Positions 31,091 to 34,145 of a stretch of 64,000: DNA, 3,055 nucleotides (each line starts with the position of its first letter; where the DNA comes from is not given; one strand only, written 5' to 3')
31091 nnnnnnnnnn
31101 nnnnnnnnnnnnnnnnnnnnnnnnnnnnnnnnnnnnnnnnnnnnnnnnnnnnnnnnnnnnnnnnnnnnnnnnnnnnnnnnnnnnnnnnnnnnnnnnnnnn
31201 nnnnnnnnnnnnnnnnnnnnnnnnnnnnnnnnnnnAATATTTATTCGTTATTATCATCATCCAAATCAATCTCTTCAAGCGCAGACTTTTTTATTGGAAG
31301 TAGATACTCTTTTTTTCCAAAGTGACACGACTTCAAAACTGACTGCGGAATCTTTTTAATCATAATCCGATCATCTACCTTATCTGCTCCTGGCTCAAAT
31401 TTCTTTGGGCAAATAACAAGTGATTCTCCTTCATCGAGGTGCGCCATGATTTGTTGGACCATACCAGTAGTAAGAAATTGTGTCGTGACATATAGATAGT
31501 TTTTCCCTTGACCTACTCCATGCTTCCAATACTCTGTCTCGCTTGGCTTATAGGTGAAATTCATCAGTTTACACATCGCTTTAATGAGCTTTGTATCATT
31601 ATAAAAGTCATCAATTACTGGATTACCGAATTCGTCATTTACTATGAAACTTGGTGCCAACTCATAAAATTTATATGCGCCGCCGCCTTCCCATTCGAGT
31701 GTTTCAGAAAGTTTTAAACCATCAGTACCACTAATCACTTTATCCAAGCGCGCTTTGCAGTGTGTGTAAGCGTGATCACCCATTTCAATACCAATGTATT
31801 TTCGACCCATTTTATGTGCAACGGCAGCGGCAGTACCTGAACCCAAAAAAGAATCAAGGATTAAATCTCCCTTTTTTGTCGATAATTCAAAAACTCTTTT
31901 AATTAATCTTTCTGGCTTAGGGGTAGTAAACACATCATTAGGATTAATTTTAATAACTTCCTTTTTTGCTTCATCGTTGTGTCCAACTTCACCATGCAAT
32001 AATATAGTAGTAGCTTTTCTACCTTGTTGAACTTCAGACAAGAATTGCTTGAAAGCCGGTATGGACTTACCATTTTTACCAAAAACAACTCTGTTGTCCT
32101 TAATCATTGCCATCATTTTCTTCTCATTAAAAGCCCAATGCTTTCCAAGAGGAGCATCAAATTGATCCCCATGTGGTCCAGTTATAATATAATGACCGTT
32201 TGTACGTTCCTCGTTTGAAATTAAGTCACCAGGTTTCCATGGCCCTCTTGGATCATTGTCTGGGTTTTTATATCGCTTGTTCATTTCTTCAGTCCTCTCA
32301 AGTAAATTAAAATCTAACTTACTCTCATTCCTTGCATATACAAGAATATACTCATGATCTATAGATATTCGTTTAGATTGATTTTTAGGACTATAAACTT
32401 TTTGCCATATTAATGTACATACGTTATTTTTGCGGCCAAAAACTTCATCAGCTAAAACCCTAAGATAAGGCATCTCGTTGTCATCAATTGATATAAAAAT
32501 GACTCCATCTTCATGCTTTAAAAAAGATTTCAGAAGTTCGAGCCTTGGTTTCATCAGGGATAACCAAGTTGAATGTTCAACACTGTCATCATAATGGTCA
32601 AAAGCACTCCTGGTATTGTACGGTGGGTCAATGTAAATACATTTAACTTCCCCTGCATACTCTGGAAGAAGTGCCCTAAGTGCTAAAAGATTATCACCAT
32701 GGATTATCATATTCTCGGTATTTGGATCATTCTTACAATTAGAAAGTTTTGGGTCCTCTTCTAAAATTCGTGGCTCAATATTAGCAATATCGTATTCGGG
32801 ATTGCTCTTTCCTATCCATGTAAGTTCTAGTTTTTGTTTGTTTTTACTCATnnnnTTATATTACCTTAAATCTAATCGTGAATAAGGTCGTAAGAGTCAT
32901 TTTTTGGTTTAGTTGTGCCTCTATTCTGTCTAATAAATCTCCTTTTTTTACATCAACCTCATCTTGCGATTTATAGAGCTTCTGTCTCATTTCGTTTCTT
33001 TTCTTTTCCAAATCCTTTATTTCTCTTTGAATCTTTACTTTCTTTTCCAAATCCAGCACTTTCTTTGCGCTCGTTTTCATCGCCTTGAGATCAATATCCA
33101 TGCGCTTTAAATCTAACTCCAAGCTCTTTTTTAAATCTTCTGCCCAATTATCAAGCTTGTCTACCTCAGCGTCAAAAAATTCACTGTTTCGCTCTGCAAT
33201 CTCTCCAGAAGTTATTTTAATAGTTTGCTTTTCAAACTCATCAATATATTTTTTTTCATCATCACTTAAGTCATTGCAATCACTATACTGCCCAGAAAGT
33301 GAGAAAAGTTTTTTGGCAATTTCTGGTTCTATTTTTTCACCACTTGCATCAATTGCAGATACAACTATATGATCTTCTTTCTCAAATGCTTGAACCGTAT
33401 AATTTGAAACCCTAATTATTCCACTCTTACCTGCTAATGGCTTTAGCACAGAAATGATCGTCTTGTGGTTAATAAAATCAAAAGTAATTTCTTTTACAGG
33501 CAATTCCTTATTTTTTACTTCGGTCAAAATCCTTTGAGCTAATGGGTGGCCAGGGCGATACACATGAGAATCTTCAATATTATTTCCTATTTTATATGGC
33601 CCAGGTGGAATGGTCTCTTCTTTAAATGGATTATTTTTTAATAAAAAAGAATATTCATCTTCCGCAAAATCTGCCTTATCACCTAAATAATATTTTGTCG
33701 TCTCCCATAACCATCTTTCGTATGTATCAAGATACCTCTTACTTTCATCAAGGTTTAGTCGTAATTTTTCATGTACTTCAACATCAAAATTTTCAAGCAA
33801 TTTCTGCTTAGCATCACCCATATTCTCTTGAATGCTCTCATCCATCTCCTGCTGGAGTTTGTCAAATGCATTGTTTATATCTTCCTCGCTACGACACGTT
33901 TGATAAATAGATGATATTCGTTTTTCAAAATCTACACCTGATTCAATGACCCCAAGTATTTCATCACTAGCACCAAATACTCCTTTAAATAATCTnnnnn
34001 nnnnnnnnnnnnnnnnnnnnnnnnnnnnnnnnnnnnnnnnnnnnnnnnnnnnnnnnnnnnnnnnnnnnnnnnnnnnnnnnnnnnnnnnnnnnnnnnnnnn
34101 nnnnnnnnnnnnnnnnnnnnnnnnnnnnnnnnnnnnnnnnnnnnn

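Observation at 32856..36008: XRE-SNF2 helicase-Mod-Res: Type III R-M operon tightly coupled to an SNF2-family helicase with an uncharacterised 350-aa C-terminal domain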

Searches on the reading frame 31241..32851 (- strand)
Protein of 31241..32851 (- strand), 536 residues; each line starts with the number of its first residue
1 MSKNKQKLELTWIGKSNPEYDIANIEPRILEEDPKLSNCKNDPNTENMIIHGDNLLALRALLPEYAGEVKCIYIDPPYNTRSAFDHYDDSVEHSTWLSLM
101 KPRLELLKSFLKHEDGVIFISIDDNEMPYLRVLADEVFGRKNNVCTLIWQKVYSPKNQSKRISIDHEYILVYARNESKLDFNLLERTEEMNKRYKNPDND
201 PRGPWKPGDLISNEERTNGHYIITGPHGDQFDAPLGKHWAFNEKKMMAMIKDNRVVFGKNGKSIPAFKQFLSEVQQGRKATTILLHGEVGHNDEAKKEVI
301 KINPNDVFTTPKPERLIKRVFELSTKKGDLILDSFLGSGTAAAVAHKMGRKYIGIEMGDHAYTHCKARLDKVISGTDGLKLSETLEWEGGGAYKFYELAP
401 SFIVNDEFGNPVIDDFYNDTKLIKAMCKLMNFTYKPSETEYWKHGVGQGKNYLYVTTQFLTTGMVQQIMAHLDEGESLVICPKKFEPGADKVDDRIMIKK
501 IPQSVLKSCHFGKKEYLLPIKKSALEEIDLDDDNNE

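Call 4: search_protein_families(library=pfam, proteins=[window:31241-32851:-], max_evalue=0.01)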
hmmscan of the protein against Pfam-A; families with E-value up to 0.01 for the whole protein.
window:31241-32851:- (536 aa): 2 families
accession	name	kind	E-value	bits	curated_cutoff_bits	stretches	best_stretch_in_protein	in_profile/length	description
PF01555.25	N6_N4_Mtase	-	1.9e-45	156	26.7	1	69-363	1-217/221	DNA methylase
PF03602.21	Cons_hypoth95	-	0.00058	20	24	0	49-98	95-143/182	Conserved hypothetical protein 95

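Call 5: search_protein_families(library=padloc, proteins=[window:31241-32851:-], max_evalue=0.01)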
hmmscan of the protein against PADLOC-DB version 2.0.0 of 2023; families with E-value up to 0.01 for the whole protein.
window:31241-32851:- (536 aa): 67 families (the best 25 are shown)
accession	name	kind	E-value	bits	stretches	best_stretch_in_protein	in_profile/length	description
PDLC03636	MTase_III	-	3.7e-159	529.2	1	4-525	3-560/575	Type III methyltransferase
PDLC03644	MTase_III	-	1.7e-128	427.8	1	10-407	4-430/542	Type III methyltransferase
PDLC03634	MTase_III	-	3.8e-82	275.1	2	93-344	170-426/621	Type III methyltransferase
PDLC03637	MTase_III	-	7.2e-77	257.2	1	6-344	83-434/513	Type III methyltransferase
PDLC03635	MTase_III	-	1.3e-73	246.9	1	43-401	215-603/708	Type III methyltransferase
PDLC03641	MTase_III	-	2.5e-72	242.4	2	89-347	177-430/657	Type III methyltransferase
PDLC03638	MTase_III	-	7.2e-66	221.1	1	42-398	376-712/816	Type III methyltransferase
PDLC03640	MTase_III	-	1.4e-61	206.6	3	181-376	242-450/654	Type III methyltransferase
PDLC03642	MTase_III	-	3.3e-39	133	1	4-350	40-384/528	Type III methyltransferase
PDLC03354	MTase_II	-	5.4e-38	129.1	1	38-371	47-384/425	Type II methyltransferase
PDLC03278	MTase_II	-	2e-32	111.1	2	68-177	20-124/390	Type II methyltransferase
PDLC03300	MTase_II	-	2.3e-32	110.3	3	82-186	74-176/302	Type II methyltransferase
PDLC03639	MTase_III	-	6.1e-32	108.7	1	43-228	84-273/639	Type III methyltransferase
PDLC03646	MTase_III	-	5e-30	102.1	2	42-175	467-597/1057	Type III methyltransferase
PDLC03643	MTase_III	-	1.5e-28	98.1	1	100-377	1-286/465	Type III methyltransferase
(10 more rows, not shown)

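Call 6: search_protein_families(library=ncbifam, proteins=[window:31241-32851:-], max_evalue=0.001)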
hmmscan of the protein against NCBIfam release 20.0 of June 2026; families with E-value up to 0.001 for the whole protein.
window:31241-32851:- (536 aa): 3 families
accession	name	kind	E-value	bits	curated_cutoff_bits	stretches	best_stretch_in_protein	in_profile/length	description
NF008572.0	PRK11524.1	equivalog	6.3e-24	84.6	292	2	309-360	196-247/294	adenine-specific DNA-methyltransferase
NF050803.1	DnaMtaseCcrMCaul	equivalog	6.5e-20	71.3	830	1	304-374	182-252/350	adenine-specific DNA-methyltransferase CcrM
NF010253.0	PRK13699.1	subfamily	6e-09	35.9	244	1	254-372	94-208/226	DNA methyltransferase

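Call 51: search_solved_structures(query=window:31244-32851:-, max_evalue=0.00001)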
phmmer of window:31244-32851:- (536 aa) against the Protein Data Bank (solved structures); distinct sequences matched with E-value up to 0.00001: 6.
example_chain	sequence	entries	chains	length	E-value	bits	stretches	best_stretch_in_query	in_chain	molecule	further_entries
6k0w_B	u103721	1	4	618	1.6e-51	178.7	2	84-345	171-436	Adenine specific DNA methyltransferase (Mod)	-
4zcf_A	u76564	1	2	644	8.4e-38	133.5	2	88-179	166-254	Restriction endonuclease EcoP15I, modification subunit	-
7dsu_A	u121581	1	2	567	1.9e-24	89.4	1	26-173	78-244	Mbo45V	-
6pbd_A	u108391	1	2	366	9.3e-15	57.4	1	307-373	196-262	Modification methylase CcrMI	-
1g60_A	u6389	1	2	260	7.3e-13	51.2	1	286-359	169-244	Adenine-specific Methyltransferase MboIIA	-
9c3u_A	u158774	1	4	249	8.8e-06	27.8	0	309-360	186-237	Methyltransferase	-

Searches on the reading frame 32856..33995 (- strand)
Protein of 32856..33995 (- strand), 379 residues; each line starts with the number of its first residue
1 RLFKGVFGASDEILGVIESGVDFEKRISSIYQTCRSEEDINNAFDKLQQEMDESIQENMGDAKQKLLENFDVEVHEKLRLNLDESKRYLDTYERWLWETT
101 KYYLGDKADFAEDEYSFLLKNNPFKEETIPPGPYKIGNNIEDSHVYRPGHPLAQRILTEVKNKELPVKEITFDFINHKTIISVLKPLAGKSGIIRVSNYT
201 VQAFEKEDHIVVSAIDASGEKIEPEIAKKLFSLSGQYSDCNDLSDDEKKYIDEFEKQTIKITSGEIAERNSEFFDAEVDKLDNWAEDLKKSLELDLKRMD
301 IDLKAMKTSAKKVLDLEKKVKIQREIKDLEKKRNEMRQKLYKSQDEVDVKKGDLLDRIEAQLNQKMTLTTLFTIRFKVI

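Call 7: search_protein_families(library=pfam, proteins=[window:32856-33995:-], max_evalue=0.01)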
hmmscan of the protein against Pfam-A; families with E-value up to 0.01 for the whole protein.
window:32856-33995:- (379 aa): 0 families

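Call 11: search_protein_families(library=ncbifam, proteins=[window:32856-33935:-], max_evalue=1)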
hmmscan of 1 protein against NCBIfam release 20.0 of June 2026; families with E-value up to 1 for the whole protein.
window:32856-33935:- (359 aa): 2 families
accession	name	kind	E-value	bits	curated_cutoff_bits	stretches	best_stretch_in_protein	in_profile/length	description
NF038318.1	DISARM_DrmD_b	equivalog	1.8e-12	46.2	950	2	1-78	581-658/868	DISARM system SNF2-like helicase DrmD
NF052504.1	sll1863_fam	domain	0.0049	17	35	1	267-328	4-64/93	sll1863 family stress response protein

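Call 12: search_protein_families(library=padloc, proteins=[window:32856-33935:-], max_evalue=1)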
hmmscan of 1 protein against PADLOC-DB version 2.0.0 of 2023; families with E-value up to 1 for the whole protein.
window:32856-33935:- (359 aa): 1 family
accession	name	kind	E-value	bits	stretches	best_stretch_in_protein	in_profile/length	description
PDLC02619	DrmD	-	6.4e-15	52.3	2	1-76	584-659/872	DrmD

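Call 22: search_protein_representatives(protein=window:32859-33935:-)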
Query: 359 residues. Proteins with E-value up to 0.001 (for the whole library): 1863; up to 1e-10: 999; up to 1e-30: 239. The best 150 are listed.
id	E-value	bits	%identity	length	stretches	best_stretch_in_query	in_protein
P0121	6.4e-127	440.0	62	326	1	31-355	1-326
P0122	1.0e-97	344.0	51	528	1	47-359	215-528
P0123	2.7e-87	309.7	44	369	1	1-359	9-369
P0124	1.1e-86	307.7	42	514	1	1-359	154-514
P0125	1.9e-85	303.6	43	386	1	1-359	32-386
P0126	7.3e-83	295.2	47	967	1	1-359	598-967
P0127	3.7e-74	266.5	45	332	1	42-359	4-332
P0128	7.9e-74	265.5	39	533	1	1-359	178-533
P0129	2.8e-73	263.7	40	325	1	40-359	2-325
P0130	1.7e-71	257.8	47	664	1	1-301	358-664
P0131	2.5e-69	250.7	59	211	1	149-359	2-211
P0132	5.6e-69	249.5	40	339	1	23-358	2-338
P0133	6.3e-69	249.4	38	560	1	1-358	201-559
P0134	3.4e-68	247.0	38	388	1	1-359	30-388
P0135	3.6e-68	246.9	40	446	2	121-359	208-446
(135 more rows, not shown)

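Call 41: search_solved_structures(query=window:32859-33800:-, max_evalue=10)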
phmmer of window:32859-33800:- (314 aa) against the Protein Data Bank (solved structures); distinct sequences matched with E-value up to 10: 1.
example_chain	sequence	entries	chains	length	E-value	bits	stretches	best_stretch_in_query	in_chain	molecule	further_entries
3cve_A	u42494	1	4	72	0.24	14.1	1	256-299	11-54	Homer protein homolog 1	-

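Call 52: predict_structure(alignment_id=A2)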
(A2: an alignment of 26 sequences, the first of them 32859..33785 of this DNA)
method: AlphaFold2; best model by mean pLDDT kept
length: 309 residues; sequences in the alignment: 26
mean_pLDDT: 88.2   pTM: 0.66
mean pLDDT of the five models: 88.2, 88.2, 87.1, 86.5, 84.7
residues with pLDDT >= 90: 132; 70-90: 173; 50-70: 4; < 50: 0
segments of 3 or more residues with pLDDT < 50: none
pLDDT, mean of each block of 10 residues (from residue 1): 89 89 91 92 89 88 86 87 92 89 86 91 95 82 94 93 91 91 92 86 85 87 88 87 84 87 87 86 79 81 94
secondary structure, 60 per line:
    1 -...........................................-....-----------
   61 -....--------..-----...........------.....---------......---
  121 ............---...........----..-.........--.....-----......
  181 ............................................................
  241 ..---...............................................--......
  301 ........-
elements in order: H2-37 E38-41 E46-49 E62-65 H81-91 E98-102 H112-117 E121-132 E136-146 H154-162 E165-169 H175-242 H246-292 E295-308

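Call 55: fold_search(model_id=the predicted structure, library=pdb)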
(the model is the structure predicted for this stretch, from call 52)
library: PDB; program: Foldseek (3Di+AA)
matches with E <= 10: 269; with E <= 0.001: 0
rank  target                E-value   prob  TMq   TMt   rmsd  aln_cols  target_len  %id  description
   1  9i2q_A                2.8e-01  0.15  0.16  0.08  31.0       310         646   11  Wzc-K540M-3YE MgADP C1 (released 2025-04-30)
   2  4eeb_B                2.8e-01  0.13  0.15  0.15  30.4       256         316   13  CorA coiled-coil mutant under Mg2+ absence (released 2012-11-14)
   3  3jcg_E                2.8e-01  0.11  0.16  0.15  30.0       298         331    9  Cryo-EM structure of the magnesium channel CorA in the magnesium-free, asymmetric open state I (released 2016-02-17)
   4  4k2p_C                3.2e-01  0.47  0.19  0.25  21.5       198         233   13  The Structure of a Quintuple Mutant of the Tiam1 PH-CC-Ex Domain (released 2013-07-10)
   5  4k2p_D                3.8e-01  0.44  0.19  0.26  21.5       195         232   12  The Structure of a Quintuple Mutant of the Tiam1 PH-CC-Ex Domain (released 2013-07-10)
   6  9exq_A                4.5e-01  0.13  0.17  0.08  30.8       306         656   11  Wzc-K540M-3YE-N711Y MgADP C1 (released 2025-04-23)
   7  9r64_I                4.5e-01  0.13  0.22  0.13  20.9       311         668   10  CPS secretion pathway Wza-Wzc_C1 (Conf 0) (released 2026-03-04)
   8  3a8p_C                4.8e-01  0.47  0.22  0.29  21.1       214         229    9  Crystal structure of the Tiam2 PHCCEx domain (released 2009-11-24)
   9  9r62_K                6.1e-01  0.06  0.13  0.08  21.3       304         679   12  CPS co-polymerase Wzc_C1 (released 2026-03-04)
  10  3a8p_D                6.4e-01  0.38  0.21  0.29  21.0       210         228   10  Crystal structure of the Tiam2 PHCCEx domain (released 2009-11-24)
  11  4k2p_A                6.8e-01  0.30  0.19  0.25  21.0       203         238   12  The Structure of a Quintuple Mutant of the Tiam1 PH-CC-Ex Domain (released 2013-07-10)
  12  4k2o                  7.2e-01  0.30  0.19  0.25  21.0       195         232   13  The Structure of a Triple Mutant of the Tiam1 PH-CC-Ex Domain (released 2013-07-10)
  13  8i7r_F9               7.7e-01  0.72  0.24  0.40   7.6       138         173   17  In situ structure of axonemal doublet microtubules in mouse sperm with 48-nm repeat (released 2023-10-11)
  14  8iyj_B5               7.7e-01  0.28  0.22  0.30   9.0       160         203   18  Cryo-EM structure of the 48-nm repeat doublet microtubule from mouse sperm (released 2023-07-05)
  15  8i7o_B8               8.1e-01  0.87  0.26  0.42   5.3       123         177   21  In situ structure of axonemal doublet microtubules in mouse sperm with 16-nm repeat (released 2023-10-11)
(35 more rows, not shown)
